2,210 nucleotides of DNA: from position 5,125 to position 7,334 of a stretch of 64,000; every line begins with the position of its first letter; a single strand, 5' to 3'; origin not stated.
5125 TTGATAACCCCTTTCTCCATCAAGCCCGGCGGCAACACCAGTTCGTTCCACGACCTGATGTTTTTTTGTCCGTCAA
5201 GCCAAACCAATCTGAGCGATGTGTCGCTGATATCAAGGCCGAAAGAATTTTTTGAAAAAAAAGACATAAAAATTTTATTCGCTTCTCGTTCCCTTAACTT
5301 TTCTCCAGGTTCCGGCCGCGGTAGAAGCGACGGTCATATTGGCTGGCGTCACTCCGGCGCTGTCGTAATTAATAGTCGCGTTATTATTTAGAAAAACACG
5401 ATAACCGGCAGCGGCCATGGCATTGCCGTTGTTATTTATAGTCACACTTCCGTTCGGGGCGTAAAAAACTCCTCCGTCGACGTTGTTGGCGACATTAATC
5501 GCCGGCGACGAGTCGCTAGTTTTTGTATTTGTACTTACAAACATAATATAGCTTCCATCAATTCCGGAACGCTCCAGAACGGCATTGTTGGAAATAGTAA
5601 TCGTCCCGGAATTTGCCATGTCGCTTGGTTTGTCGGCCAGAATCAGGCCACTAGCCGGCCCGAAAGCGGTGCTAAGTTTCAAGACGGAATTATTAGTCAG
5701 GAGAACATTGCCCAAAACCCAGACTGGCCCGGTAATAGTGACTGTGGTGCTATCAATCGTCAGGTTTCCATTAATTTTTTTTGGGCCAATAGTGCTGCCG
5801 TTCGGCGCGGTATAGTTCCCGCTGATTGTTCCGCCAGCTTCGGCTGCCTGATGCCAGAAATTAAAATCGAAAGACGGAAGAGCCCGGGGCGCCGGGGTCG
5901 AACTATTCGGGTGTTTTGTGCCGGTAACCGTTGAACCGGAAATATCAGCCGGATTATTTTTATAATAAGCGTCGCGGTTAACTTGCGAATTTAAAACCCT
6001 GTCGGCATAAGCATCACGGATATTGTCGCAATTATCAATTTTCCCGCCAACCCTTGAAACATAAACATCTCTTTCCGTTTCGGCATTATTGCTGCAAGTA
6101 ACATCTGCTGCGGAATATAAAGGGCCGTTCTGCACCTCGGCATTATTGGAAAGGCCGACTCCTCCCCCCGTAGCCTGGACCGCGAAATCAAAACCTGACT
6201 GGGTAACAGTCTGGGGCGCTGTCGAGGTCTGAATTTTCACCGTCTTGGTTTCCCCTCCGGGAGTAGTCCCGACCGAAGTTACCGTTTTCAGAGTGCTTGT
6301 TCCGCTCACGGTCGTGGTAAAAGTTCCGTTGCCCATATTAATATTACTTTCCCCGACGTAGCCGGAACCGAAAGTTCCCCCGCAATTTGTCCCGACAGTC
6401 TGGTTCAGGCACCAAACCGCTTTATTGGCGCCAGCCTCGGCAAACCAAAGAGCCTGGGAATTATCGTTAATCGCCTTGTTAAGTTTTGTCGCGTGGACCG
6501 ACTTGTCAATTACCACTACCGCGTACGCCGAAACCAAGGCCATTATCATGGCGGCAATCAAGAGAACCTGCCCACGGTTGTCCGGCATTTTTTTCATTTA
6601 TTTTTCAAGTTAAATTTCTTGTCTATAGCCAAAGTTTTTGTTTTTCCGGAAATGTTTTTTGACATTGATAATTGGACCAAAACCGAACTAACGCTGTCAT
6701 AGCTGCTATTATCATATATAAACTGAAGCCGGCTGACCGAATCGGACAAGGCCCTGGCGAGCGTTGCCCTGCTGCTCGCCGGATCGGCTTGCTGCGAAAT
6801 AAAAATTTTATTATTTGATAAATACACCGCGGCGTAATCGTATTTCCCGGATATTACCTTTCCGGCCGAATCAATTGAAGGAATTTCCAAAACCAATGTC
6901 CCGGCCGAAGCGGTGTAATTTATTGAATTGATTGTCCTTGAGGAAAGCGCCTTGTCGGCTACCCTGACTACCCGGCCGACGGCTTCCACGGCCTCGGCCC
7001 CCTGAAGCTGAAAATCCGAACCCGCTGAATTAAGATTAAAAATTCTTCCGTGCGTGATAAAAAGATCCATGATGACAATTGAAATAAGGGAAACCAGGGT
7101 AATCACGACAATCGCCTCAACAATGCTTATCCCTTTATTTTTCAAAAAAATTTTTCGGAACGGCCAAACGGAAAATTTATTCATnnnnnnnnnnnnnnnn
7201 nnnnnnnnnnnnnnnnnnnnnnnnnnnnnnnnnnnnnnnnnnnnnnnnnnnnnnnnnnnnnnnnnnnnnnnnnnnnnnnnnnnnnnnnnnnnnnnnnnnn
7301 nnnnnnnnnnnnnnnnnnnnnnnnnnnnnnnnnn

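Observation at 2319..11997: Type IV pilus locus with unusually large pseudopilins and no major pilin or prepilin peptidase in the cluster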

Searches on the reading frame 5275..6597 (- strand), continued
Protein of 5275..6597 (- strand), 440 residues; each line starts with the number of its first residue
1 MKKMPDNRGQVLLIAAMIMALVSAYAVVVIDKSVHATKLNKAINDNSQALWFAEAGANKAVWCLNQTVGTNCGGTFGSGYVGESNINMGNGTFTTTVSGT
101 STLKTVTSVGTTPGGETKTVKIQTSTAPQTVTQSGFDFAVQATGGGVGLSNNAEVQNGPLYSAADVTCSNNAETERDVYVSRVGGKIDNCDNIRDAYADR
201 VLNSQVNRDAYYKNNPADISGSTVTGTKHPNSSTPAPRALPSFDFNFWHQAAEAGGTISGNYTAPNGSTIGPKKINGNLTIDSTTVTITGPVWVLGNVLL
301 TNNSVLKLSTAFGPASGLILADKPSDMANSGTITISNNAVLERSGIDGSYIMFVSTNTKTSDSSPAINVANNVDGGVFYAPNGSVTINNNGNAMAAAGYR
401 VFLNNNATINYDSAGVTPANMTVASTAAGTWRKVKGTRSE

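Call 86: search_protein_families(library=ncbifam, proteins=[L004:5836-6792:+, L007:8340-9329:+, L008:8327-9457:+, L007:9329-9946:+], max_evalue=0.1)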
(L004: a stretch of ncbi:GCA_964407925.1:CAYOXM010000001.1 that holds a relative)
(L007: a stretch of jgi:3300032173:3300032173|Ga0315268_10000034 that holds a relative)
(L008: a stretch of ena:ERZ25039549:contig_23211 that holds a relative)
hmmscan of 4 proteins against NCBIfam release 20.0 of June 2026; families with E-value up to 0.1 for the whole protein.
L004:5836-6792:+ (319 aa): 6 families
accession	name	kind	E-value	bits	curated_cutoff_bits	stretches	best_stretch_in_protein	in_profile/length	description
NF047828.1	T3SSXpsI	equivalog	0.0082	16.2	150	1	9-62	1-55/132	type II secretion system protein XpsI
TIGR02532.1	IV_pilin_GFxxxE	domain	0.011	15.5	16.3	1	9-30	1-22/24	prepilin-type N-terminal cleavage/methylation domain-containing protein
TIGR01708.2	typeII_sec_gspH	equivalog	0.017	15.1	80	1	9-95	1-78/169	type II secretion system minor pseudopilin GspH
TIGR02523.1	type_IV_pilV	equivalog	0.039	14.4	52.2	1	9-67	1-60/139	type IV pilus modification protein PilV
NF040982.1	ComGD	equivalog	0.041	14.3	70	1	9-54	1-44/139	competence type IV pilus minor pilin ComGD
NF038303.1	EPS_HpsB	equivalog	0.053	13.5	150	0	9-39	2-32/211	hormogonium polysaccharide secretion pseudopilin HpsB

L007:8340-9329:+ (330 aa): 2 families
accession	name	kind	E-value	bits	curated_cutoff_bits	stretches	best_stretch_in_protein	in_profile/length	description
TIGR02532.1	IV_pilin_GFxxxE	domain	0.01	15.7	16.3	1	16-36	2-22/24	prepilin-type N-terminal cleavage/methylation domain-containing protein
TIGR02523.1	type_IV_pilV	equivalog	0.014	15.9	52.2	1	15-71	1-58/139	type IV pilus modification protein PilV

L008:8327-9457:+ (377 aa): 0 families

L007:9329-9946:+ (206 aa): 2 families
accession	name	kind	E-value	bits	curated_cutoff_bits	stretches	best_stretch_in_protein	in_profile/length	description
NF047588.1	GlcsyltransPgfSStrep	equivalog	0.014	14.6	500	1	44-144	105-201/308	glycosyltransferase PgfS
NF040999.1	pilin_ComGC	equivalog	0.076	13.2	75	0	25-45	3-23/84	competence type IV pilus major pilin ComGC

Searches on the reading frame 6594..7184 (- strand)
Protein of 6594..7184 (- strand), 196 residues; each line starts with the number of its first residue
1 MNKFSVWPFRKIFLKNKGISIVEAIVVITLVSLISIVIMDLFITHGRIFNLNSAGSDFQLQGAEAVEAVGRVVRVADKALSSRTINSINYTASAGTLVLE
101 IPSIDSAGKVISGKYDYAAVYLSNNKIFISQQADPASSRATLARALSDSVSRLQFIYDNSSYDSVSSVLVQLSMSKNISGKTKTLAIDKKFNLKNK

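Call 4: search_protein_families(library=pfam, proteins=[window:6594-7184:-], max_evalue=0.1)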
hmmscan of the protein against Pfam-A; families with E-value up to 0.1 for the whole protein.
window:6594-7184:- (196 aa): 1 family
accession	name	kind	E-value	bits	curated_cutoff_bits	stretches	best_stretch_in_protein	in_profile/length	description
PF07963.17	N_methyl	-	0.084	12.9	21.2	0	15-38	3-26/27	Prokaryotic N-terminal methylation motif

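Call 8: search_protein_families(library=ncbifam, proteins=[window:6594-7184:-], max_evalue=0.01)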
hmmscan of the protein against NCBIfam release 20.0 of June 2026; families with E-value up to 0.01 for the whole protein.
window:6594-7184:- (196 aa): 1 family
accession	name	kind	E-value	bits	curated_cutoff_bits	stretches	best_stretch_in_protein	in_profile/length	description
NF009300.0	PRK12657.1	equivalog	0.0095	16.2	103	1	17-52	60-95/100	putative monovalent cation/H+ antiporter subunit F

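Call 25: list_cluster_members(proteins=[P0001, P0128, P0121, window:6594-7106:-, window:9280-10941:-])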
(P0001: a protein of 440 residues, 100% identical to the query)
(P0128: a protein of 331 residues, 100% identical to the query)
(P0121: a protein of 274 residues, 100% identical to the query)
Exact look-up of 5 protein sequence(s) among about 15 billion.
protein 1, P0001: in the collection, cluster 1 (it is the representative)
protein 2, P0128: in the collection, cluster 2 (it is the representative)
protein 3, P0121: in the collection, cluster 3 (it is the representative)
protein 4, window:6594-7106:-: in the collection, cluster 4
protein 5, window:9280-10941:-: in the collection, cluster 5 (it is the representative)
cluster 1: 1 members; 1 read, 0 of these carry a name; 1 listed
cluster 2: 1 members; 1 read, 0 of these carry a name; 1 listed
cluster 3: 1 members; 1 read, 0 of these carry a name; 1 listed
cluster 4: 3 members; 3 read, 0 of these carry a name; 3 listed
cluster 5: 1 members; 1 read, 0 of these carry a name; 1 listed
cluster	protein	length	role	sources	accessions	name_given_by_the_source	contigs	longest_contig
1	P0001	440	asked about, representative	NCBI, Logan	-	-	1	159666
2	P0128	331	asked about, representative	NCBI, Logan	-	-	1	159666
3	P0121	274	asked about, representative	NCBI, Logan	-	-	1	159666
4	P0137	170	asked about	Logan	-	-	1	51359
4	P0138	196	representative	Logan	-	-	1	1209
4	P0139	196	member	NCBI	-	-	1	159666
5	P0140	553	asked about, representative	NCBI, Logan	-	-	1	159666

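Call 50: search_solved_structures(query=window:6597-7184:-, max_evalue=10)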
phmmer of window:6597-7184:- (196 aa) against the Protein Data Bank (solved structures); distinct sequences matched with E-value up to 10: 1.
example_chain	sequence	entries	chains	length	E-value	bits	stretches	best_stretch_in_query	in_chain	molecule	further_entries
6pyo_A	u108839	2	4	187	1.4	12.1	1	42-112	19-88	cDNA FLJ56608, highly similar to Homo sapiens chloride channel, calcium activated, family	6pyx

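Call 74: search_protein_families(library=pfam, alignment_id=A5, max_evalue=1)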
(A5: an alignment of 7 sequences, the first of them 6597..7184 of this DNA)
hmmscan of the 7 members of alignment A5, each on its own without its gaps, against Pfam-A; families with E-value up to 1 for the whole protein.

A. member 1, window:6597-7184:- (196 aa): 1 family
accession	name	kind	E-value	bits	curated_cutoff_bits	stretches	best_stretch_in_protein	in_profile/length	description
PF07963.17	N_methyl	-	0.084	12.9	21.2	1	15-38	3-26/27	Prokaryotic N-terminal methylation motif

B. families by the number of members that match (of 7 scanned): 9 families
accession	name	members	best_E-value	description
PF07963.17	N_methyl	6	2.9e-05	Prokaryotic N-terminal methylation motif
PF20136.4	DUF6526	1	0.023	Family of unknown function (DUF6526)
PF02529.20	PetG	1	0.028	Cytochrome B6-F complex subunit 5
PF16066.10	DUF4808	1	0.033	Domain of unknown function (DUF4808)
PF02776.23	TPP_enzyme_N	1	0.04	Thiamine pyrophosphate enzyme, N-terminal TPP binding domain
PF07938.18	Fungal_lectin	1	0.074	Fungal fucose-specific lectin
PF10766.14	AcrZ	1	0.13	Multidrug efflux pump-associated protein AcrZ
PF20456.3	DUF6709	1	0.13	Family of unknown function (DUF6709)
PF11566.13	PI31_Prot_N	1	0.17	PI31 proteasome regulator N-terminal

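Call 75: search_solved_structures(query=A5, max_evalue=10)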
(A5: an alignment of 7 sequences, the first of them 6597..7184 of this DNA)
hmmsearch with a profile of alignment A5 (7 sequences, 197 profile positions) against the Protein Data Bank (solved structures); distinct sequences matched with E-value up to 10: 18.
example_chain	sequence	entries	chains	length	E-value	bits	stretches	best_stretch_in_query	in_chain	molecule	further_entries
9egp_A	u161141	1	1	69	2e-05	27.5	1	10-58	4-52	Geopilin domain 1 protein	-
7tgg_A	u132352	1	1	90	6.6e-05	25.9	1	8-56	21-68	Geopilin domain 1 protein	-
9laa_A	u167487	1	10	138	0.009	18.9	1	9-35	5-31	Type IV pilin protein PilA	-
2m7g_A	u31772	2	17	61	0.039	16.8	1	17-56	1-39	Geopilin domain 1 protein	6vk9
9lab_B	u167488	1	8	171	0.046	16.6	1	13-43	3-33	MSHA major pilin subunit MshA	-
5fyn_A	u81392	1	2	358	0.057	16.3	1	51-90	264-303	PUUMALA VIRUS GN GLYCOPROTEIN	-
5fxu_A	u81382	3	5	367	0.06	16.2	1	51-90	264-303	ENVELOPE POLYPROTEIN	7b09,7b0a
2q7m_A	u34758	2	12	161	0.12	15.2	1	22-67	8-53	Arachidonate 5-lipoxygenase-activating protein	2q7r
6vgc_A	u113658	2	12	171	0.13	15.1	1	22-67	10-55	5-lipoxygenase-activating protein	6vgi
6xxe_A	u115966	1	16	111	0.26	14.2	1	17-91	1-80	Uncharacterized protein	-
8tj2_C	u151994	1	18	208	0.27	14.1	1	17-55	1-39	Type IV major pilin protein PilA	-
8qqj_J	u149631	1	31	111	0.42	13.4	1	17-91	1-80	Type IV narrow pilus major component PilA5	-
6gv9_A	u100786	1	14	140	0.62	12.9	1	17-35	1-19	Prepilin peptidase-dependent protein D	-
8pfb_G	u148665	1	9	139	0.7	12.7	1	17-58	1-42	Type IV pilin PilE1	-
2hi2_A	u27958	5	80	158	0.86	12.4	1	17-36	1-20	Fimbrial protein | PilA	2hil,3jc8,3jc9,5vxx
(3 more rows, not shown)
